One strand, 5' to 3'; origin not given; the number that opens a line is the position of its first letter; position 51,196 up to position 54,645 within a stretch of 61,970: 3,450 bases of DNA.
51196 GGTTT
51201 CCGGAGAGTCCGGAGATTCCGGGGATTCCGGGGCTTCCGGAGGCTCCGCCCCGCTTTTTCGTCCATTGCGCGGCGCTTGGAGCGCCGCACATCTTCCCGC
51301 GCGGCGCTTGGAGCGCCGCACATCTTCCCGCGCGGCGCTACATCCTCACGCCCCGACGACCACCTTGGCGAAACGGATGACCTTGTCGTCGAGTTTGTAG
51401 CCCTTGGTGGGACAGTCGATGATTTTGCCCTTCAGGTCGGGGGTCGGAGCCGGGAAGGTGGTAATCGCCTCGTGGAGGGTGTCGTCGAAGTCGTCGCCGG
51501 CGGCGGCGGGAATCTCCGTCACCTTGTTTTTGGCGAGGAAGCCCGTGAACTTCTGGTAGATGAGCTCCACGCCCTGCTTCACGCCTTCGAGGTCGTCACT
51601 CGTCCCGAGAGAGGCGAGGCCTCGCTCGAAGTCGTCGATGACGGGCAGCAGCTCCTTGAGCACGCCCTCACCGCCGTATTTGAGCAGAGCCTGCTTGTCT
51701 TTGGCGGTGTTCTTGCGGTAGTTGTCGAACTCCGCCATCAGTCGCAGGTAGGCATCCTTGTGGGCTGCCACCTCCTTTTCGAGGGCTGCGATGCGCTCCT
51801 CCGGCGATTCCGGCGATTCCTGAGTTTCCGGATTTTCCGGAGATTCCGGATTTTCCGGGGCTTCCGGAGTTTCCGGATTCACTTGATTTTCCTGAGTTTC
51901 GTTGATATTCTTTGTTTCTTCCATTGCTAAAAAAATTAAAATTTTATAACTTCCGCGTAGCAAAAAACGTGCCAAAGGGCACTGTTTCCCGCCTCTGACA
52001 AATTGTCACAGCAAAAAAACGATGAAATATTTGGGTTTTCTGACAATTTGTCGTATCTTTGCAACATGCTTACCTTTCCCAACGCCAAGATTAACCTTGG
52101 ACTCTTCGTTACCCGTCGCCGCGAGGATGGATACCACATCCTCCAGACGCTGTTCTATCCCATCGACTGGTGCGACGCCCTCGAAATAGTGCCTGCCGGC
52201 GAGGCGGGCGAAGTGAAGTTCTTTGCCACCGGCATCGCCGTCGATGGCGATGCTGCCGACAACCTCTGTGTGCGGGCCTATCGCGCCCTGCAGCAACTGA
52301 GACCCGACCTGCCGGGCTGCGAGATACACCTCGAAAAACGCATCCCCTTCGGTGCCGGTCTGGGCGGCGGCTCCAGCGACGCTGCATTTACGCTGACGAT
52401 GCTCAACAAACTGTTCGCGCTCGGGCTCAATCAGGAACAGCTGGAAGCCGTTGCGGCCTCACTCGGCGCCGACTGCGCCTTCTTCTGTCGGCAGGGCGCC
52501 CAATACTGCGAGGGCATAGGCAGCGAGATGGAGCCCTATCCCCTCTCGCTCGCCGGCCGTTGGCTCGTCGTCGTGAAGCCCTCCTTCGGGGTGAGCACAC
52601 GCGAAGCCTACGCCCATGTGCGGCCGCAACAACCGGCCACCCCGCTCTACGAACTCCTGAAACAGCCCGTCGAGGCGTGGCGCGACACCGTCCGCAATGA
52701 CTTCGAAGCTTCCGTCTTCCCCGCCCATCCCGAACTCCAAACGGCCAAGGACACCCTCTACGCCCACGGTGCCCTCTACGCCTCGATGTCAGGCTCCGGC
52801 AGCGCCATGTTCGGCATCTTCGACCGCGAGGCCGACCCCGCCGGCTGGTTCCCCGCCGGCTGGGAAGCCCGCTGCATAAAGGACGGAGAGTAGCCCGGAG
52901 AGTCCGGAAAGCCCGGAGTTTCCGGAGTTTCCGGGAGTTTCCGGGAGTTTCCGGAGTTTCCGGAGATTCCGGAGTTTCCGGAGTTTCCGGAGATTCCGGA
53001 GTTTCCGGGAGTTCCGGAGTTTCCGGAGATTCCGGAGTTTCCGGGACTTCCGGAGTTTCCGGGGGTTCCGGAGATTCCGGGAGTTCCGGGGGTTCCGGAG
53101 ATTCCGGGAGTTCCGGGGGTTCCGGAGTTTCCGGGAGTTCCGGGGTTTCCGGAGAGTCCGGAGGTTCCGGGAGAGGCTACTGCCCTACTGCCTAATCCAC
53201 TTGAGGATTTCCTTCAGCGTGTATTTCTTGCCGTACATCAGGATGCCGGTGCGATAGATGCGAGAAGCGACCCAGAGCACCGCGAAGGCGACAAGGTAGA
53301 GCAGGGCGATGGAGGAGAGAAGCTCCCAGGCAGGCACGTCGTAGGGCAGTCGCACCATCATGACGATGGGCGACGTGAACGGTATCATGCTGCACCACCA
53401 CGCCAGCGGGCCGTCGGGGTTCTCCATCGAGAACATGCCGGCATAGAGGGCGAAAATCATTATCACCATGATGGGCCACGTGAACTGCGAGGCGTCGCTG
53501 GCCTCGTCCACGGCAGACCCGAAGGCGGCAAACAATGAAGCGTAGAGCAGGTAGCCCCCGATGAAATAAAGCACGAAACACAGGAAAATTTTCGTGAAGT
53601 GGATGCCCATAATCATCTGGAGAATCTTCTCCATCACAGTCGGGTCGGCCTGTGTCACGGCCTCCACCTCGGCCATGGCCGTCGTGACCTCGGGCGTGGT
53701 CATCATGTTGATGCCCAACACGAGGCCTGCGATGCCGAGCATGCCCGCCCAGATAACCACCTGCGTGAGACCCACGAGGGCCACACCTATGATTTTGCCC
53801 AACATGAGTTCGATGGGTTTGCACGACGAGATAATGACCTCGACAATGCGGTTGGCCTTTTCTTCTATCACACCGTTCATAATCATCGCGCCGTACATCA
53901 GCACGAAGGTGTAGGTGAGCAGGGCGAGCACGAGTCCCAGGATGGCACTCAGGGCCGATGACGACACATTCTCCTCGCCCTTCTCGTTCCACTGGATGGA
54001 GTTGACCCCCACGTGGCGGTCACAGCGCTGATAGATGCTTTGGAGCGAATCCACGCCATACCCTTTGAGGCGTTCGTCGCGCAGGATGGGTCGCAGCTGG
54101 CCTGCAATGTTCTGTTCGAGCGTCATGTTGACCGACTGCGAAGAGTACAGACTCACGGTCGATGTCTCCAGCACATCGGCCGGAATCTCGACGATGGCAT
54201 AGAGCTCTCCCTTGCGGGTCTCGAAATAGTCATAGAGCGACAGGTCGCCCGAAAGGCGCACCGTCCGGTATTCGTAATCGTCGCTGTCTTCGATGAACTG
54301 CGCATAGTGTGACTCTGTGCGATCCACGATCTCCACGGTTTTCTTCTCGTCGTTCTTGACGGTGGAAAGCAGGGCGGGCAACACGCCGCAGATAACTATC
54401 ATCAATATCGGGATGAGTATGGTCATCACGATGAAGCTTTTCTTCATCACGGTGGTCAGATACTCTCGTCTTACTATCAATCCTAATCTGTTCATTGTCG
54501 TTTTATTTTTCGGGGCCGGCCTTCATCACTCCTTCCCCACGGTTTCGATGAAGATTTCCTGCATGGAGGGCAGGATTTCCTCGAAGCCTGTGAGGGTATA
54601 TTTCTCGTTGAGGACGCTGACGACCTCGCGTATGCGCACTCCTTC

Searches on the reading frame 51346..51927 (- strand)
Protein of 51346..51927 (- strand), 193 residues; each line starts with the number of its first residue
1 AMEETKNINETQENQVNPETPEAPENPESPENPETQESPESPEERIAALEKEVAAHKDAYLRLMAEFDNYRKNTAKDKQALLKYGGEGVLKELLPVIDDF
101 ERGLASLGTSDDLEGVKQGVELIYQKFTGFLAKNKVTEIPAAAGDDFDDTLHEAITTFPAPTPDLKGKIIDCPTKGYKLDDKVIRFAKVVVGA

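Call 10: search_protein_families(library=pfam, proteins=[window:51346-51927:-])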
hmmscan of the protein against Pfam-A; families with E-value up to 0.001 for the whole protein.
window:51346-51927:- (193 aa): 1 family
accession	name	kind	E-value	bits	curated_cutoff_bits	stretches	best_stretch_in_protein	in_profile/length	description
PF01025.24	GrpE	-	1.6e-46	158.4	25.8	1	32-192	6-164/165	GrpE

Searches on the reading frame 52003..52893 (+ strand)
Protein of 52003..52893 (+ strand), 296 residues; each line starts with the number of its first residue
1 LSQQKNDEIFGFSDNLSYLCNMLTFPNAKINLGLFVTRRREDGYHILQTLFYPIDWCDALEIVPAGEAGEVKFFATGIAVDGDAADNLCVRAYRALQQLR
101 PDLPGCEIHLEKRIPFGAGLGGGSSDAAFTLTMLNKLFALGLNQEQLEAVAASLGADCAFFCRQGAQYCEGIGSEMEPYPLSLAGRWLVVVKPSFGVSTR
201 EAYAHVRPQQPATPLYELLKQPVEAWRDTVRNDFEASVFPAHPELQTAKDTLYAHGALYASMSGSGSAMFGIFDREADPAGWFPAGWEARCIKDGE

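Call 10: search_protein_families(library=pfam, proteins=[window:52003-52893:+])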
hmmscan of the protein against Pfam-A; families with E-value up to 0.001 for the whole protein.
window:52003-52893:+ (296 aa): 2 families
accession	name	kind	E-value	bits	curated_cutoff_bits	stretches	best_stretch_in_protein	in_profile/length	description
PF00288.32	GHMP_kinases_N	-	3.2e-16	59.7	22.3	1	87-163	1-85/87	GHMP kinases N terminal domain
PF08544.19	GHMP_kinases_C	-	3.6e-10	40.5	21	1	221-278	8-71/85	GHMP kinases C terminal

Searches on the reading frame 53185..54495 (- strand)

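Call 10: search_protein_families(library=pfam, proteins=[window:53185-54495:-])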
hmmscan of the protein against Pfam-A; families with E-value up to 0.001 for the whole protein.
window:53185-54495:- (436 aa): 1 family
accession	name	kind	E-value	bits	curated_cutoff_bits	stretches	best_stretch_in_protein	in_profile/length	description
PF12698.13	ABC2_membrane_3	-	3.5e-62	210.9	31.6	1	19-411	1-346/347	ABC-2 family transporter protein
